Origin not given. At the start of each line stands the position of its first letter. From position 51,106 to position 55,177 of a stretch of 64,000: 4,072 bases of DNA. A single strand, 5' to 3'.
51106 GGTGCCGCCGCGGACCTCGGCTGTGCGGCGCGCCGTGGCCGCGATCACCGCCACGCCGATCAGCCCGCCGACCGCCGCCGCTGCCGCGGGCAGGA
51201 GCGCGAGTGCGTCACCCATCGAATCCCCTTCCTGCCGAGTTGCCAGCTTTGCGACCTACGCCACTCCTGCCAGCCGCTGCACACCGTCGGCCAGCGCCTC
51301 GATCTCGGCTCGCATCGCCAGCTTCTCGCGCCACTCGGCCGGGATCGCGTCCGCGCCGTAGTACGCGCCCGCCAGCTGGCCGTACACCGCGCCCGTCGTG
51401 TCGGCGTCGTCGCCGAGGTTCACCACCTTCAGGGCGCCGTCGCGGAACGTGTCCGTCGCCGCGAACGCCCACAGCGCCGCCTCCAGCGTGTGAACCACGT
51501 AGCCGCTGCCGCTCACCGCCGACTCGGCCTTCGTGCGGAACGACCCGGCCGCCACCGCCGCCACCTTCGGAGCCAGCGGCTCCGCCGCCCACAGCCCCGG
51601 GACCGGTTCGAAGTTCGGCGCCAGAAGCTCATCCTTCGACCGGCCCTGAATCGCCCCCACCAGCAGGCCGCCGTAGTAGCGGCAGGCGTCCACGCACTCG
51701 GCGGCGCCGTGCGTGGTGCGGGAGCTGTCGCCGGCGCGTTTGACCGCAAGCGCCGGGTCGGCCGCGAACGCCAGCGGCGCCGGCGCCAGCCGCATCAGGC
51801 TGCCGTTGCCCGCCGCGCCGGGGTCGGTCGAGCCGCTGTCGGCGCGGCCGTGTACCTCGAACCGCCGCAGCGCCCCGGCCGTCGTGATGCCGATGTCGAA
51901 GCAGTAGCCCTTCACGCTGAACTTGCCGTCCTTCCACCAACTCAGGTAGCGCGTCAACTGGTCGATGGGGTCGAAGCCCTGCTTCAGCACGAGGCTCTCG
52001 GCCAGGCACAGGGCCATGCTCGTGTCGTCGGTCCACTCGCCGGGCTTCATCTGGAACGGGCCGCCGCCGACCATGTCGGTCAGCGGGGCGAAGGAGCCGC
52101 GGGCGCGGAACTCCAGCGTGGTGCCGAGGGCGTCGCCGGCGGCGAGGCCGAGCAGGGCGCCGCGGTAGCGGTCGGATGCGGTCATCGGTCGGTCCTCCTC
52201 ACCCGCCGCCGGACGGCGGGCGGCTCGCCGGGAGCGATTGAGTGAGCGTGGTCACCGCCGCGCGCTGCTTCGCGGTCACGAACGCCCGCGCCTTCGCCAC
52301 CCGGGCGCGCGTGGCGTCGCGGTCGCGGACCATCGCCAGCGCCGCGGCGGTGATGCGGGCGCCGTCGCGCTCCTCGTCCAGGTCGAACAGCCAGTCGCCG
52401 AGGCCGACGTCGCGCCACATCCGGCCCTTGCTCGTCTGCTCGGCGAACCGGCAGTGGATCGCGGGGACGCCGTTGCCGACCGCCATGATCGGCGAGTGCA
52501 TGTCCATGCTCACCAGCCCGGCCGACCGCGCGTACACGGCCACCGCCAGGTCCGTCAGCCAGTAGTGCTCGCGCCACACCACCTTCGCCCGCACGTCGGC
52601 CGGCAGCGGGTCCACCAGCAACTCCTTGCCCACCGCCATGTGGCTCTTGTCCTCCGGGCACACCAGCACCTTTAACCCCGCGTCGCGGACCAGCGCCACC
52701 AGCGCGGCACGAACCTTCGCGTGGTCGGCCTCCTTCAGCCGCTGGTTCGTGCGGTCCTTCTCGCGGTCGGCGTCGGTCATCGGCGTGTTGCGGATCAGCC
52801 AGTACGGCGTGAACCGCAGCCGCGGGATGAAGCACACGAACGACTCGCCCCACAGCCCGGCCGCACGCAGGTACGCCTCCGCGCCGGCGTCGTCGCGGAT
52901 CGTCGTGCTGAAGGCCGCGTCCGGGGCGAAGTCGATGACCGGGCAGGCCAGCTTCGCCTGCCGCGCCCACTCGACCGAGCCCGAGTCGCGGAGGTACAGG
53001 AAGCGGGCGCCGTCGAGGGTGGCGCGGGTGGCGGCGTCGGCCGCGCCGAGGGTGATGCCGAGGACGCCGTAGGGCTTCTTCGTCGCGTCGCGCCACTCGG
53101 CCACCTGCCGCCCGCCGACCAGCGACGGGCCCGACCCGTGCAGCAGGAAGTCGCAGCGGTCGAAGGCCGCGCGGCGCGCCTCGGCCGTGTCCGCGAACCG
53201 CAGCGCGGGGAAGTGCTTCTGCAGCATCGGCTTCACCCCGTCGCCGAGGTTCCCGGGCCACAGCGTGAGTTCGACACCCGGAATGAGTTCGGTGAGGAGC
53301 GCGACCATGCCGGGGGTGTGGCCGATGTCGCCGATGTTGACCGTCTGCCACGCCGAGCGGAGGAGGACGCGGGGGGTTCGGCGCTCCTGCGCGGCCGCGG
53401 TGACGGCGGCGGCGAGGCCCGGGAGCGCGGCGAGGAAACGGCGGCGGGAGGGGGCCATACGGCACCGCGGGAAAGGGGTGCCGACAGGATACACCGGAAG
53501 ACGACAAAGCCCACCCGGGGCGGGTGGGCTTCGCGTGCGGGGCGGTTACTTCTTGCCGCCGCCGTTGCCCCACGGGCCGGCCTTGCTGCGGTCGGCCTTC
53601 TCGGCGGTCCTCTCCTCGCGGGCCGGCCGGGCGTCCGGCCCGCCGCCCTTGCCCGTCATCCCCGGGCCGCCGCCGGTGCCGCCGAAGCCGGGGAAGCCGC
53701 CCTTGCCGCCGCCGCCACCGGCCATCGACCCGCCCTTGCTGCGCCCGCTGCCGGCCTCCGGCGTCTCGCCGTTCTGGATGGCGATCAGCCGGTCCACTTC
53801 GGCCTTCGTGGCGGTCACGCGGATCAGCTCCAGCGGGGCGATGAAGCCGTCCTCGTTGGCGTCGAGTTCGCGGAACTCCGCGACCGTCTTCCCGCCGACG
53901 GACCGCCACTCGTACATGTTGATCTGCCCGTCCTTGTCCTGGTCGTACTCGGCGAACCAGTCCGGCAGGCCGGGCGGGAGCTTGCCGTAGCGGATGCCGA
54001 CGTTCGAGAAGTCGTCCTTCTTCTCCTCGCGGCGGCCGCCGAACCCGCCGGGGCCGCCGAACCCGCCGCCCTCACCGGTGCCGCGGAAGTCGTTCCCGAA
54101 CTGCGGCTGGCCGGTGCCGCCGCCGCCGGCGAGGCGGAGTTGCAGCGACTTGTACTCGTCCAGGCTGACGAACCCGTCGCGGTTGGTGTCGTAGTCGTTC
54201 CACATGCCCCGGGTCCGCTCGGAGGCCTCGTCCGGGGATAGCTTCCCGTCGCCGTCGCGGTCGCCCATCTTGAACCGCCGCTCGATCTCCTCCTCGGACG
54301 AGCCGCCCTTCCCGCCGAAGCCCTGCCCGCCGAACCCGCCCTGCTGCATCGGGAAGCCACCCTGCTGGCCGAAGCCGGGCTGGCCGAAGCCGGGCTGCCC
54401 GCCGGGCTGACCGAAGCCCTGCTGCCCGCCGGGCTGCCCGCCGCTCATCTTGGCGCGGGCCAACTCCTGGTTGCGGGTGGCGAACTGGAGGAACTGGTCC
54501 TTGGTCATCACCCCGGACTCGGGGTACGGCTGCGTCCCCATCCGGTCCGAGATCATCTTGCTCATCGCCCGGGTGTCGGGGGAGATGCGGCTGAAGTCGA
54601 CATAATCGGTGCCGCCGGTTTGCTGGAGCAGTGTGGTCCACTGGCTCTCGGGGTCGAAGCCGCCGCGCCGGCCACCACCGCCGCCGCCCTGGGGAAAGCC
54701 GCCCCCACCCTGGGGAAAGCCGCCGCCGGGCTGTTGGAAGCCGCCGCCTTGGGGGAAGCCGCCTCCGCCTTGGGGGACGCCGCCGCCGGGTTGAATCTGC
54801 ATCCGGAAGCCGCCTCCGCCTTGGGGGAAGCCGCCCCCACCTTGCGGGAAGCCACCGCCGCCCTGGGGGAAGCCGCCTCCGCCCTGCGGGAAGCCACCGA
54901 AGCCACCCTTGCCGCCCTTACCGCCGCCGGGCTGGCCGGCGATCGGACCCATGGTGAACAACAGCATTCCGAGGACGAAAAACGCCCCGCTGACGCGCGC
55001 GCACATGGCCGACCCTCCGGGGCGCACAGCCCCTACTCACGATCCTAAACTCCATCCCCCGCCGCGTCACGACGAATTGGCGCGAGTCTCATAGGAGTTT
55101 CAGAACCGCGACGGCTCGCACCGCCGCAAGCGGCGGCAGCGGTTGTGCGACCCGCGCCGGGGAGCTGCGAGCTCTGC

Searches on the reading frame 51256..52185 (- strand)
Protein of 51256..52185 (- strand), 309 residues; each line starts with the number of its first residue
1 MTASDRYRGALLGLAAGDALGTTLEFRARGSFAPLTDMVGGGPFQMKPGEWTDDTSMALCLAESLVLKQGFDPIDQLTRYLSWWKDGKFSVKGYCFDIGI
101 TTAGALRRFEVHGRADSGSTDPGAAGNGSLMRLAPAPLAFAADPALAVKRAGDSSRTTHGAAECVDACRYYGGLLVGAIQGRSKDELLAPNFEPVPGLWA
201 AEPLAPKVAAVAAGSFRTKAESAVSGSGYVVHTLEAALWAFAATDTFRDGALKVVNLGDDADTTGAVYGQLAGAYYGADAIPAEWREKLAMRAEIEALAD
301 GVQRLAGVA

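Call 61: search_protein_families(library=pfam, proteins=[window:51256-52185:-], max_evalue=0.001)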
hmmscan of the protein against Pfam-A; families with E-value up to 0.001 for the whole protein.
window:51256-52185:- (309 aa): 1 family
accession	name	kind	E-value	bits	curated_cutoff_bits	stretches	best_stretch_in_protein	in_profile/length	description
PF03747.19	ADP_ribosyl_GH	-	1.6e-76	258.2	26.2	1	9-284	1-287/287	ADP-ribosylglycohydrolase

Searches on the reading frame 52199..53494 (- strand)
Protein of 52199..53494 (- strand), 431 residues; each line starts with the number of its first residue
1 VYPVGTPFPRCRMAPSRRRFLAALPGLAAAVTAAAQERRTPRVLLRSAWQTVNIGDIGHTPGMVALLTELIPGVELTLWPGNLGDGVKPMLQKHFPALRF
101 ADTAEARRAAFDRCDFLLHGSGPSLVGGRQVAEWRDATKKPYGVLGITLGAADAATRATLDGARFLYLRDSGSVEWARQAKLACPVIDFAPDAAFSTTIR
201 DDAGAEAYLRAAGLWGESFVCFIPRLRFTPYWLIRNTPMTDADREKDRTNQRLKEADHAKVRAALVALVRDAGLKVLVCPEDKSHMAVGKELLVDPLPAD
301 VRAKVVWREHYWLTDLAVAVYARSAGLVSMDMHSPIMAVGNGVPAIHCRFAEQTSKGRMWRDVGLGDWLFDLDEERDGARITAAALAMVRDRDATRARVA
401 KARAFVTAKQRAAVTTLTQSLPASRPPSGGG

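Call 61: search_protein_families(library=pfam, proteins=[window:52199-53494:-], max_evalue=0.001)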
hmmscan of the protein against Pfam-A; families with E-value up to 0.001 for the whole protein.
window:52199-53494:- (431 aa): 1 family
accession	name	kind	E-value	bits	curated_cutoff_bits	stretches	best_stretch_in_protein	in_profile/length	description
PF04230.19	PS_pyruv_trans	-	3.2e-07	31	25.3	1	113-347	60-275/280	Polysaccharide pyruvyl transferase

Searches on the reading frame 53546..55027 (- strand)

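Call 61: search_protein_families(library=pfam, proteins=[window:53546-55027:-], max_evalue=0.001)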
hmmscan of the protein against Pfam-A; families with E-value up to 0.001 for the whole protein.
window:53546-55027:- (493 aa): 6 families
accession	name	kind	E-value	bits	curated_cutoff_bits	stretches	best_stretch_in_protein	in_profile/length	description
PF00036.39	EF-hand_1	-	2.3e-19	67.8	25.4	1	274-294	4-24/29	EF hand domain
PF13202.12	EF-hand_5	-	9.5e-19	66.4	25.9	0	356-376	3-23/25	EF hand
PF13405.12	EF-hand_6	-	1.1e-15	56.2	25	0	247-267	1-21/30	EF-hand domain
PF13499.12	EF-hand_7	-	2.4e-12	47.5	30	1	245-295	1-65/67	EF-hand domain pair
PF13833.12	EF-hand_8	-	3.1e-05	24.1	28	0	240-267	19-46/54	EF-hand domain pair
PF10591.15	SPARC_Ca_bdg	-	0.00092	19.9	22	0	266-299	50-83/113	Secreted protein acidic and rich in cysteine Ca binding region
